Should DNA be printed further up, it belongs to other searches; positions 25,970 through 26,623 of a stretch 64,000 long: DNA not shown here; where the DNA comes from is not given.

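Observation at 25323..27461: Stand-alone RnfD/NqrB-like membrane protein followed by a secreted SOR-like protein with an altered Fe site and a DsbA-like protein lacking the second active-site Cys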

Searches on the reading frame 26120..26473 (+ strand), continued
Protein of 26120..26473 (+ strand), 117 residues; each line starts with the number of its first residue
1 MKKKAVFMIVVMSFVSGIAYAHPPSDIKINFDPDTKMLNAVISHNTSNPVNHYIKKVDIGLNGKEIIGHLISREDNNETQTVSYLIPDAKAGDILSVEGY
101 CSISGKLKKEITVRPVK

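Call 53: search_protein_families(library=pfam, alignment_id=A4, max_evalue=1)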
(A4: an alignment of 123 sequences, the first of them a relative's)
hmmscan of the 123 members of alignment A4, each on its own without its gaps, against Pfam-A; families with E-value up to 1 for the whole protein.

A. member 1, P0001 (117 aa): 1 family
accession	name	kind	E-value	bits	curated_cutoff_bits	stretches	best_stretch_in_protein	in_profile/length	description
PF08229.16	SHR3_chaperone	-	0.05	13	25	1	7-73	8-78/188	ER membrane protein SH3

B. families by the number of members that match (of 123 scanned): 135 families (the first 25 are shown)
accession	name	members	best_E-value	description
PF01880.24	Desulfoferrodox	82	1.5e-05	Desulfoferrodoxin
PF08770.17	SoxZ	47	5.1e-05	Sulphur oxidation protein SoxZ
PF05031.18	NEAT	10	0.00013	Iron Transport-associated domain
PF20620.4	DUF6805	9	0.0045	Family of unknown function (DUF6805)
PF13567.11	DUF4131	6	0.021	Domain of unknown function (DUF4131)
PF19649.4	DUF6152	4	0.044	Family of unknown function (DUF6152)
PF17957.7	Big_7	3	0.0081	Bacterial Ig domain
PF18628.8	P2_N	3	0.019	Viral coat protein P2 N-terminal domain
PF20098.4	DUF6488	3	0.02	Family of unknown function (DUF6488)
PF08139.17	LPAM_1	3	0.14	Prokaryotic membrane lipoprotein lipid attachment site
PF07610.17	DUF1573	2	0.00071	Protein of unknown function (DUF1573)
PF02472.21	ExbD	2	0.0029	Biopolymer transport protein ExbD/TolR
PF13721.11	SecD-TM1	2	0.0073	SecD export protein N-terminal TM region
PF22797.1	SlpA_D2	2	0.013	SlpA domain II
PF06480.20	FtsH_ext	2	0.016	FtsH Extracellular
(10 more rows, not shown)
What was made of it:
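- On Superoxide reductase / desulfoferrodoxin domain (PF01880): 82 of 123 members hit at E<=1 (call 53).
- PF01880 is the commonest Pfam hit in the family: 82 of 123 members, best E 1.5e-5 (call 53). 47 of 123 members give weak SoxZ hits (call 53).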

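Call 71: list_cluster_members(proteins=[P0263, P0268, P0273, P0277, P0282, P0287, P0298, P0308, P0313, P0323])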
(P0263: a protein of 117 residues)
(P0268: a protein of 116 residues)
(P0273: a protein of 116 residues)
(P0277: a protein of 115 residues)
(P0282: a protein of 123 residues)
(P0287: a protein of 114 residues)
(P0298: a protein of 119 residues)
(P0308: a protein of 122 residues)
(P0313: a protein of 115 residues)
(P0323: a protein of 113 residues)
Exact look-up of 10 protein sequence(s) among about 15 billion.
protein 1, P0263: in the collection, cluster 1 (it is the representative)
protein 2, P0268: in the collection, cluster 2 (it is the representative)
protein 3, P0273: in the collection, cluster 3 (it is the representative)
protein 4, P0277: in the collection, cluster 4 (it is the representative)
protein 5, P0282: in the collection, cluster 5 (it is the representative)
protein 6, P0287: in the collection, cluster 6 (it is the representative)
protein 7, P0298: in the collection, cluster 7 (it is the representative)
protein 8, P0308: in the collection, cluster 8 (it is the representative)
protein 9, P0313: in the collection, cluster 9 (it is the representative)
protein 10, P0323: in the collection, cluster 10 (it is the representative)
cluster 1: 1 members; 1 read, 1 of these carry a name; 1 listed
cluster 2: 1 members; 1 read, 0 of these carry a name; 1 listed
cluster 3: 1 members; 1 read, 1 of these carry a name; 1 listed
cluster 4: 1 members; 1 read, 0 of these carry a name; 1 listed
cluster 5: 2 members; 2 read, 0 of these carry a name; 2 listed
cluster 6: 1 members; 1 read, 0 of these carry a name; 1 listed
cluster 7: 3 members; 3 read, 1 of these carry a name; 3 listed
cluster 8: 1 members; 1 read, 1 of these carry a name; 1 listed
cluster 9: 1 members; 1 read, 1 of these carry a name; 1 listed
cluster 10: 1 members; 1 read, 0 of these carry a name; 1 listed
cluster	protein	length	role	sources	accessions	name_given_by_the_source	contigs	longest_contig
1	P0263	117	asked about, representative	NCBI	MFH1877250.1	MAG: hypothetical protein ABH883_00375 [Candidatus Omnitrophota bacterium]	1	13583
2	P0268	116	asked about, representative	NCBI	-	-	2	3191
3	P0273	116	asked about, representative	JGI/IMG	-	desulfoferrodoxin (superoxide reductase-like protein)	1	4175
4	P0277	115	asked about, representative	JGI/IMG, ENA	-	-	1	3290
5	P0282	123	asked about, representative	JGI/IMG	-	-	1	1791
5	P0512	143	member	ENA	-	-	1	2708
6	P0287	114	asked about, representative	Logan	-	-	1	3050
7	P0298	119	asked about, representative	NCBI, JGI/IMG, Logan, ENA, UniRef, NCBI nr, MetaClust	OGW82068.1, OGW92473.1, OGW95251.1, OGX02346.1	MAG: hypothetical protein A3G33_04795 [Omnitrophica bacterium RIFCSPLOWO2_12_FULL_44_17] | Uncharacterized protein n=1 Tax=Candidatus Danuiimicrobium aquiferis TaxID=1801832 ... | MAG: hypothetical protein A3B72_11005 [Omnitrophica bacterium RIFCSPHIGHO2_02_FULL_45_28]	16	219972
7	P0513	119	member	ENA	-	-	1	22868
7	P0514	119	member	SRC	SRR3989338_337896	-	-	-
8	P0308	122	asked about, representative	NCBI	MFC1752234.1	hypothetical protein ACFL96_02435 [Thermoproteota archaeon]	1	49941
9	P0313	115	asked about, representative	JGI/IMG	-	desulfoferrodoxin (superoxide reductase-like protein)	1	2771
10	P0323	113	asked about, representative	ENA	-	-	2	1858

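Call 72: find_encoding_contigs(protein=P0308, flank=6000, max_places=1)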
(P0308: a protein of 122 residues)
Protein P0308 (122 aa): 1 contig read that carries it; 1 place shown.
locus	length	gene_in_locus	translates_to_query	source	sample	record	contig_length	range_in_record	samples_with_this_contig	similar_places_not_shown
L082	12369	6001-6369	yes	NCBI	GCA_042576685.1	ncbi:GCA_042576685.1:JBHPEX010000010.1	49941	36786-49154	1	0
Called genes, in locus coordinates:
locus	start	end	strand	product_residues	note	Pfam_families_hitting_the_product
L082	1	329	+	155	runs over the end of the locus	PF02308:MgtC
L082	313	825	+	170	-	PF04519:Bactofilin, PF12728:HTH_17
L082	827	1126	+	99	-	PF12728:HTH_17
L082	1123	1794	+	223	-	PF00731:AIRC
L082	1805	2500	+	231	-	PF01969:Ni_insertion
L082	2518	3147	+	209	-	-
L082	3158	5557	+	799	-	PF02574:S-methyl_trans, PF00809:Pterin_bind, PF02607:B12-binding_2, PF02310:B12-binding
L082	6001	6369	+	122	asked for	-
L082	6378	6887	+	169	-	-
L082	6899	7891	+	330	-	PF01171:ATP_bind_3, PF09179:TilS (faint)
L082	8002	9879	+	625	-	PF00004:AAA, PF07728:AAA_5 (faint), PF17862:AAA_lid_3, PF01434:Peptidase_M41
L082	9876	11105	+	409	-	PF00809:Pterin_bind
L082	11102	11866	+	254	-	PF19293:CdaA_N, PF02457:DAC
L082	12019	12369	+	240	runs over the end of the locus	PF03740:PdxJ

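Call 73: find_encoding_contigs(protein=P0273, flank=6000, max_places=1)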
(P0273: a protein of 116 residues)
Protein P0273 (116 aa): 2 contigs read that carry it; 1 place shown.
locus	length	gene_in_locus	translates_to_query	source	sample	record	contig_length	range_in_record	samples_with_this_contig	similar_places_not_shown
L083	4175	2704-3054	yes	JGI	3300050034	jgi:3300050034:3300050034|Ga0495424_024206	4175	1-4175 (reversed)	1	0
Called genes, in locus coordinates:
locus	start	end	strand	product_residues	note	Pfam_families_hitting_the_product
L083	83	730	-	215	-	PF06971:Put_DNA-bind_N, PF02629:CoA_binding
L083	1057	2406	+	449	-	PF01168:Ala_racemase_N, PF00842:Ala_racemase_C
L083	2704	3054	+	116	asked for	-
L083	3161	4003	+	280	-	-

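Call 74: find_encoding_contigs(protein=P0347, flank=6000, max_places=1)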
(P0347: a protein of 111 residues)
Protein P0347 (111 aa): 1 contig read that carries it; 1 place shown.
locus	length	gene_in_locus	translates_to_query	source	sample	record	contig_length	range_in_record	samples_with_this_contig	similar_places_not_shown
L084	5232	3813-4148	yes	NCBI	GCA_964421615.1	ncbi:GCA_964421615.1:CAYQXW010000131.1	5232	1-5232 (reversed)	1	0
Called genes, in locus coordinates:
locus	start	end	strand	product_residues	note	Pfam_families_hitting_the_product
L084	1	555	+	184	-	?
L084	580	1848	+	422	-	PF04413:Glycos_transf_N, PF00534:Glycos_transf_1 (weak)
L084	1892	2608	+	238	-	PF01740:STAS, PF07238:PilZ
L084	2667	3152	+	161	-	PF00210:Ferritin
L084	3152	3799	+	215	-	PF00702:Hydrolase, PF13419:HAD_2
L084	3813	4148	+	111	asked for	-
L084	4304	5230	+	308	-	PF00248:Aldo_ket_red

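Call 97: search_protein_families(library=pfam, proteins=[P0254, P0248, P0319, P0381, P0377, P0269, P0262, P0358, P0378, L074:9992-10327:+], max_evalue=1)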
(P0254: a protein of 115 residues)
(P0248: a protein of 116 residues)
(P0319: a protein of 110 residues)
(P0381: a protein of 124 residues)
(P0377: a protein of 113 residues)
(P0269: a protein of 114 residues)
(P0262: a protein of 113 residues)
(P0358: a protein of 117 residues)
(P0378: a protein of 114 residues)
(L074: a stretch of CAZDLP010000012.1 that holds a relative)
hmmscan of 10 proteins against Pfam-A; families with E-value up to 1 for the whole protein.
P0254 (115 aa): 4 families
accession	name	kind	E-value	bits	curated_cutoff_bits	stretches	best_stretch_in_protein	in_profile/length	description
PF01880.24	Desulfoferrodox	-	5.2e-05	24.2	22.2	1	41-108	33-96/98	Desulfoferrodoxin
PF08770.17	SoxZ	-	0.0024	17.9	25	1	50-100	37-86/98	Sulphur oxidation protein SoxZ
PF20620.4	DUF6805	-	0.024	15.4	27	1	55-113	70-130/133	Family of unknown function (DUF6805)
PF19318.4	DUF5918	-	0.067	13.3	27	1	19-82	42-102/207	Family of unknown function (DUF5918)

P0248 (116 aa): 2 families
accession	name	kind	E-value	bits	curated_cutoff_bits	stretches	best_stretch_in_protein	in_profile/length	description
PF01880.24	Desulfoferrodox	-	0.0021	19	22.2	1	37-106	28-93/98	Desulfoferrodoxin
PF22815.2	CatAgl_D1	-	0.044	14.2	27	1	74-114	53-93/159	Alpha-1,3-glucanase catalytic domain D1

P0319 (110 aa): 3 families
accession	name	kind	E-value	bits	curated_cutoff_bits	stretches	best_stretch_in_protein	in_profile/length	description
PF01880.24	Desulfoferrodox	-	0.00091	20.2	22.2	1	27-105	18-97/98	Desulfoferrodoxin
PF08770.17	SoxZ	-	0.0064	16.6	25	1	45-95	36-85/98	Sulphur oxidation protein SoxZ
PF00754.31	F5_F8_type_C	-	0.11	13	28.2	1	19-86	33-103/127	F5/8 type C domain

P0381 (124 aa): 5 families
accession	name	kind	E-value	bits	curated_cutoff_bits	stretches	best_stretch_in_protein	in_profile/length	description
PF01880.24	Desulfoferrodox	-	0.00035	21.5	22.2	1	23-106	9-93/98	Desulfoferrodoxin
PF08943.16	CsiD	-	0.0043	16.8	27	1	24-100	186-267/294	CsiD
PF13535.11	ATP-grasp_4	-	0.037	14.1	27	1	76-112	45-82/160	ATP-grasp domain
PF08770.17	SoxZ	-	0.14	12.3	25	1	51-106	37-91/98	Sulphur oxidation protein SoxZ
PF18573.7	BclA_C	-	0.18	12.1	38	1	49-101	55-106/128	BclA C-terminal domain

P0377 (113 aa): 3 families
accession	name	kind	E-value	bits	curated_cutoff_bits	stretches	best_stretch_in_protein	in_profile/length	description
PF01880.24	Desulfoferrodox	-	0.0012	19.8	22.2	1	37-105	26-93/98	Desulfoferrodoxin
PF08770.17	SoxZ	-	0.066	13.3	25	1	47-72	34-59/98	Sulphur oxidation protein SoxZ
PF04234.18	CopC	-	0.19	13.2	23.3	1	18-97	13-72/92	CopC domain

P0269 (114 aa): 6 families
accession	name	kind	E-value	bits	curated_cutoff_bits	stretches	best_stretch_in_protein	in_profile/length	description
PF02472.21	ExbD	-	0.0029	18.1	25.4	1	4-113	17-125/128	Biopolymer transport protein ExbD/TolR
PF01880.24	Desulfoferrodox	-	0.0069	17.4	22.2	1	39-107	28-95/98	Desulfoferrodoxin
PF20620.4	DUF6805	-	0.038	14.7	27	1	54-99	69-116/133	Family of unknown function (DUF6805)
PF01176.25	eIF-1a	-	0.038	14.1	30.2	0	15-50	4-39/64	Translation initiation factor 1A / IF-1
PF08770.17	SoxZ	-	0.085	13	25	1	49-76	36-63/98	Sulphur oxidation protein SoxZ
PF08141.18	SspH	-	0.088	13.4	25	1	56-79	15-38/58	Small acid-soluble spore protein H family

P0262 (113 aa): 2 families
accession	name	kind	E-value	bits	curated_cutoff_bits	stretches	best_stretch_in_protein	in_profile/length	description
PF01880.24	Desulfoferrodox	-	0.0019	19.1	22.2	1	38-104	33-93/98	Desulfoferrodoxin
PF19271.4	Nis1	-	0.057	14.5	27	1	72-108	67-103/114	Nis1 family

P0358 (117 aa): 1 family
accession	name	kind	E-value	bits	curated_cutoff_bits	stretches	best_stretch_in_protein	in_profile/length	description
PF01880.24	Desulfoferrodox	-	0.00037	21.4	22.2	1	37-106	26-93/98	Desulfoferrodoxin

P0378 (114 aa): 4 families
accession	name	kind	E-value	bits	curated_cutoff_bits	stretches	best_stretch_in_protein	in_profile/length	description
PF01880.24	Desulfoferrodox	-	0.00098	20.1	22.2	1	49-106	38-93/98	Desulfoferrodoxin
PF13567.11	DUF4131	-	0.021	14.9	31.6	1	4-102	33-130/165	Domain of unknown function (DUF4131)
PF10703.15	MoaF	-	0.037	14.3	23.3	1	62-101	69-105/108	MoaF N-terminal domain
PF01336.31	tRNA_anti-codon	-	0.084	13.3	27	1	59-112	19-67/75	OB-fold nucleic acid binding domain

L074:9992-10327:+ (112 aa): 3 families
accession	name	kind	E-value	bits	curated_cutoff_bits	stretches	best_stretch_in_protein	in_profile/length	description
PF01880.24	Desulfoferrodox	-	0.0021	19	22.2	1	38-104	30-93/98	Desulfoferrodoxin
PF16446.10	DUF5043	-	0.023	15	25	1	43-97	53-108/156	Domain of unknown function (DUF5043)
PF23545.1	Zn_ribbon_HMPTM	-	0.12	12.3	27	1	88-111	21-44/45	HMPTM N-terminal zinc ribbon domain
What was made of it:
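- On Superoxide reductase / desulfoferrodoxin domain (PF01880): Family member P0254 scores 24.2 against 22.2 bits; others score 17-21.5 bits with PF01880 as top hit in nearly all (call 97).
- On CopC-type histidine-brace copper proteins: PF04234 appears only once, at E 0.19 (call 97).
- g2's detectable homology is to SOR, not to CopC (a single PF04234 hit at E 0.19; call 97).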
